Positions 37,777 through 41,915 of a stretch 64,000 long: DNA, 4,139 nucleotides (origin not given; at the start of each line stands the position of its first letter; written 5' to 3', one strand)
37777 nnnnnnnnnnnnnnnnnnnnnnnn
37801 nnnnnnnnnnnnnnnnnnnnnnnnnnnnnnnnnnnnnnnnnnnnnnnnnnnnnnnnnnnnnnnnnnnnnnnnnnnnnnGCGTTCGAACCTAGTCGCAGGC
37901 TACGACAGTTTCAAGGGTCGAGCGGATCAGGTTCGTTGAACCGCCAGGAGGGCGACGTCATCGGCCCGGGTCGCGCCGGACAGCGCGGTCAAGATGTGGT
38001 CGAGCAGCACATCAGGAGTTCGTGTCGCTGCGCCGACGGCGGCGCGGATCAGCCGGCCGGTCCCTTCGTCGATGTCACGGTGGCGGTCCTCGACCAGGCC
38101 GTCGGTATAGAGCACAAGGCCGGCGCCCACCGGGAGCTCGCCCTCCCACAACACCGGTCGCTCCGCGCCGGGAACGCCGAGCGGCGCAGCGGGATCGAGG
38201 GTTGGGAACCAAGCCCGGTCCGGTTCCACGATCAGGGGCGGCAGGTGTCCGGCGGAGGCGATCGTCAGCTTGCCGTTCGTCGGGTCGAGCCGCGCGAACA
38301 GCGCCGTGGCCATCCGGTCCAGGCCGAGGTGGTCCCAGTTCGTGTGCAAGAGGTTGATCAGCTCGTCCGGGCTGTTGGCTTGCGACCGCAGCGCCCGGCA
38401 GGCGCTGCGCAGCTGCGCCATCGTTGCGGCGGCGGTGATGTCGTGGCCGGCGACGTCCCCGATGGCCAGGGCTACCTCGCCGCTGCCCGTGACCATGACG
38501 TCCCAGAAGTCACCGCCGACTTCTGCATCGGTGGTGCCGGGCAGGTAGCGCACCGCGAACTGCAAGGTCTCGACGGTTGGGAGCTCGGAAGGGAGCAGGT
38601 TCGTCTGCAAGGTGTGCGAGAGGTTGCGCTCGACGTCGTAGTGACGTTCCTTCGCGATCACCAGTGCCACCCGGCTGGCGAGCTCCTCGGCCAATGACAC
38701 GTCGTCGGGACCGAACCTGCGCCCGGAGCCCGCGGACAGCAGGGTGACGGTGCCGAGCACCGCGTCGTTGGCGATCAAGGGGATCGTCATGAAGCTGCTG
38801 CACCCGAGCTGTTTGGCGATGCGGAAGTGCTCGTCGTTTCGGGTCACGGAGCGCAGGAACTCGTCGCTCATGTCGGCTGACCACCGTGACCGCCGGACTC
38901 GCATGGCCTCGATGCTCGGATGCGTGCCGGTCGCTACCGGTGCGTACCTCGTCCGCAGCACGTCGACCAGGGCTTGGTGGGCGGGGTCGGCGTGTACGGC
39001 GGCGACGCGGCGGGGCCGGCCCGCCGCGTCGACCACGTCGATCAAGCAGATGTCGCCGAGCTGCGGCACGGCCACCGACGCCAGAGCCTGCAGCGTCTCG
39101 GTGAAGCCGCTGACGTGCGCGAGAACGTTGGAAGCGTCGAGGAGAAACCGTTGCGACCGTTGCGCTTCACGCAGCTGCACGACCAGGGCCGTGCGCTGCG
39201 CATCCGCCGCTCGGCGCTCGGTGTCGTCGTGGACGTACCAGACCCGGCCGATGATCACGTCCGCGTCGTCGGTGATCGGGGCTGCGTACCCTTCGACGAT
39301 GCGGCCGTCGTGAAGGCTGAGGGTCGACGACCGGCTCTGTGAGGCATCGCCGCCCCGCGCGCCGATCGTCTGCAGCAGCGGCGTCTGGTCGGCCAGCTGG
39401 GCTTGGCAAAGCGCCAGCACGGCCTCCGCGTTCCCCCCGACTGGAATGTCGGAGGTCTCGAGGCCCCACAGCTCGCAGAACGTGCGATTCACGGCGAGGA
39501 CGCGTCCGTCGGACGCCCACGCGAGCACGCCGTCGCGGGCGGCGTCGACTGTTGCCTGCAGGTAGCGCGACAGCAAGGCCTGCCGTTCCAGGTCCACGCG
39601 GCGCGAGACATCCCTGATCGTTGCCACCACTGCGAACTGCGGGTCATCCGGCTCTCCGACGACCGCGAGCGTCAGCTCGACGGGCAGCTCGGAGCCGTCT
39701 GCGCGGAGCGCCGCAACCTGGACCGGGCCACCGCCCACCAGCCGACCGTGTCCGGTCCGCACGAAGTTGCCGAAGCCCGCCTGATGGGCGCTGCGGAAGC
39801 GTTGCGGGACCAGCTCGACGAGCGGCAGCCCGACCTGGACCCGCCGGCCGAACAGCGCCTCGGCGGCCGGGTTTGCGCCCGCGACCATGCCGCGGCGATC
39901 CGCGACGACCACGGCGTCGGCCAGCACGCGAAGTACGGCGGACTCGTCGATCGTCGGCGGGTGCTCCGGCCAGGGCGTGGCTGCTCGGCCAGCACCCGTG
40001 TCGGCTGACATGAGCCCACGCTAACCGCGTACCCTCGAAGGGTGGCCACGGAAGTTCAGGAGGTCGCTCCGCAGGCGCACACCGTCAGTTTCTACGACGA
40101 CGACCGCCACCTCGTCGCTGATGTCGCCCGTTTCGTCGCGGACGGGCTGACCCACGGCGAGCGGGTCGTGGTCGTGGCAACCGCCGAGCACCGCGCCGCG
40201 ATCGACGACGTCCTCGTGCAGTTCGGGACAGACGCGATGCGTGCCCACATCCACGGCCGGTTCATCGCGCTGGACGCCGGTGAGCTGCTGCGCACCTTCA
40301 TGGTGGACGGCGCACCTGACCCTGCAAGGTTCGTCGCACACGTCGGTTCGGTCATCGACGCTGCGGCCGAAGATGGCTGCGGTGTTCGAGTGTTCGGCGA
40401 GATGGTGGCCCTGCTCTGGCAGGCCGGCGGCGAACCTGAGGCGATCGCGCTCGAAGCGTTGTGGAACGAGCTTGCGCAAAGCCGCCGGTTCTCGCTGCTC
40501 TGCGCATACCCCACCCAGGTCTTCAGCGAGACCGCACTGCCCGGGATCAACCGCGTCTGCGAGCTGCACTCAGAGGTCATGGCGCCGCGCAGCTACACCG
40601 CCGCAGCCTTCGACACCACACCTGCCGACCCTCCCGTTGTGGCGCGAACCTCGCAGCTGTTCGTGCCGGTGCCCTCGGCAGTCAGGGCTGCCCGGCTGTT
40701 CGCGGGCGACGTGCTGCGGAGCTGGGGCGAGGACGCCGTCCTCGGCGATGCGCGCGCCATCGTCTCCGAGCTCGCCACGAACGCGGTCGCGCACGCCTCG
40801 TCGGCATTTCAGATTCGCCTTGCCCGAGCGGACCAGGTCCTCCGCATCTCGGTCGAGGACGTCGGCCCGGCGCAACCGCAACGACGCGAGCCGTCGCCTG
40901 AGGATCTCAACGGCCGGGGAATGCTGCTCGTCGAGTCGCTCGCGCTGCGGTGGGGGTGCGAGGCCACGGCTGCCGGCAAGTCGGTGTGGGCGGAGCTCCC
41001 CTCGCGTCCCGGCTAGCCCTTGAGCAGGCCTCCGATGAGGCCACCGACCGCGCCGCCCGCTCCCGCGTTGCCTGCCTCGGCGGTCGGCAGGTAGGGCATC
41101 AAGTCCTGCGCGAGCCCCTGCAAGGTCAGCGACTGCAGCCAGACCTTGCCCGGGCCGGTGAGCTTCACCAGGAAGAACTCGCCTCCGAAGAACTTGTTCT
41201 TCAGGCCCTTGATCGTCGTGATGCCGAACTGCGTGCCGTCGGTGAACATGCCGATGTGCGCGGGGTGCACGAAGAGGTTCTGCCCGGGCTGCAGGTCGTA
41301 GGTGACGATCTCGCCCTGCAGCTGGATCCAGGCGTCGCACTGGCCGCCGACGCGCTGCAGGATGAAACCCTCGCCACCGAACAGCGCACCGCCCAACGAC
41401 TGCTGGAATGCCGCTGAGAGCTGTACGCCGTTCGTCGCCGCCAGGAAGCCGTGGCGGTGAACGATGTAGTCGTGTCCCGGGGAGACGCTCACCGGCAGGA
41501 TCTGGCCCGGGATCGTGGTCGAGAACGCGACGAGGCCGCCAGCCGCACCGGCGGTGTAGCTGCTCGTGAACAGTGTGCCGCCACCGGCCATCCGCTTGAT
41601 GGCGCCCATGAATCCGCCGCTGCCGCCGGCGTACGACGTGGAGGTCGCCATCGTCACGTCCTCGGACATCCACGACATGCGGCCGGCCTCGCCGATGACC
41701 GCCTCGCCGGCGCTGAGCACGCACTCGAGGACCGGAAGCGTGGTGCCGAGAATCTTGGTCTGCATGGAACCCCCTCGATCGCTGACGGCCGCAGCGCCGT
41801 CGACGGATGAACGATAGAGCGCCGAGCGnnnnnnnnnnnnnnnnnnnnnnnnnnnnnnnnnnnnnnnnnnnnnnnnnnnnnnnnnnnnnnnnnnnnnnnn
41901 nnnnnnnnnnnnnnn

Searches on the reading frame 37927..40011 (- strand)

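Call 8: search_protein_families(library=pfam, proteins=[window:37927-40011:-], max_evalue=0.001)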
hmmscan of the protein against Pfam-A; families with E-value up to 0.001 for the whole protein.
window:37927-40011:- (694 aa): 10 families
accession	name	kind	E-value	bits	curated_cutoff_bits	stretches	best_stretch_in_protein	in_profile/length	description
PF07228.17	SpoIIE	-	1.8e-42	145.9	25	1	510-693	2-191/192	Stage II sporulation protein E (SpoIIE)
PF00989.32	PAS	-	9.7e-13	48.6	22.6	2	26-135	6-113/113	PAS fold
PF13426.13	PAS_9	-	9.8e-11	42.3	27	1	32-136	2-102/103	PAS domain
PF13188.13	PAS_8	-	2e-10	40.6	21.8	1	150-189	2-41/65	PAS domain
PF13185.12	GAF_2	-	5.8e-10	39.9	28.6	1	303-452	4-135/136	GAF domain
PF01590.32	GAF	-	1.3e-08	35.9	22.4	1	305-452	4-133/133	GAF domain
PF08448.16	PAS_4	-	1.6e-06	28.7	23.1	0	156-268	2-110/110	PAS fold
PF13492.12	GAF_3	-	7.2e-06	26.9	27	1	306-453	5-128/129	GAF domain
PF24820.1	Diguanyl_cycl_sensor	-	0.00012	22.4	28.1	1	27-129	2-106/109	Diguanylate cyclase-like sensor domain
PF12860.13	PAS_7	-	0.00023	21.7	27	0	158-268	4-112/115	PAS fold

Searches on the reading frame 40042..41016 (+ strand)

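Call 8: search_protein_families(library=pfam, proteins=[window:40042-41016:+], max_evalue=0.001)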
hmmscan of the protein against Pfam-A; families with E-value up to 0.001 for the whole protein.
window:40042-41016:+ (324 aa): 3 families
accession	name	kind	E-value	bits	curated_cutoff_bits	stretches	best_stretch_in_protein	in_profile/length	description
PF14417.12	MEDS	-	6.3e-26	91.6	29.8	1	13-166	2-153/161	MEDS: MEthanogen/methylotroph, DcmR Sensory domain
PF13581.12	HATPase_c_2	-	4.1e-11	43.4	27.4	1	211-315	5-123/127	Histidine kinase-like ATPase domain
PF02518.31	HATPase_c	-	0.0001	23.2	26.4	1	238-321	7-109/111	Histidine kinase-, DNA gyrase B-, and HSP90-like ATPase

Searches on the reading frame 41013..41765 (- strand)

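Call 8: search_protein_families(library=pfam, proteins=[window:41013-41765:-], max_evalue=0.001)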
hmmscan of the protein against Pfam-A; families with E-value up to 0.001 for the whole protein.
window:41013-41765:- (250 aa): 1 family
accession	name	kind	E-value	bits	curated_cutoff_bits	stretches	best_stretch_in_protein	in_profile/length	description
PF01987.23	AIM24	-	2.3e-61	207.5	25.7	1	4-213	2-205/205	Mitochondrial biogenesis AIM24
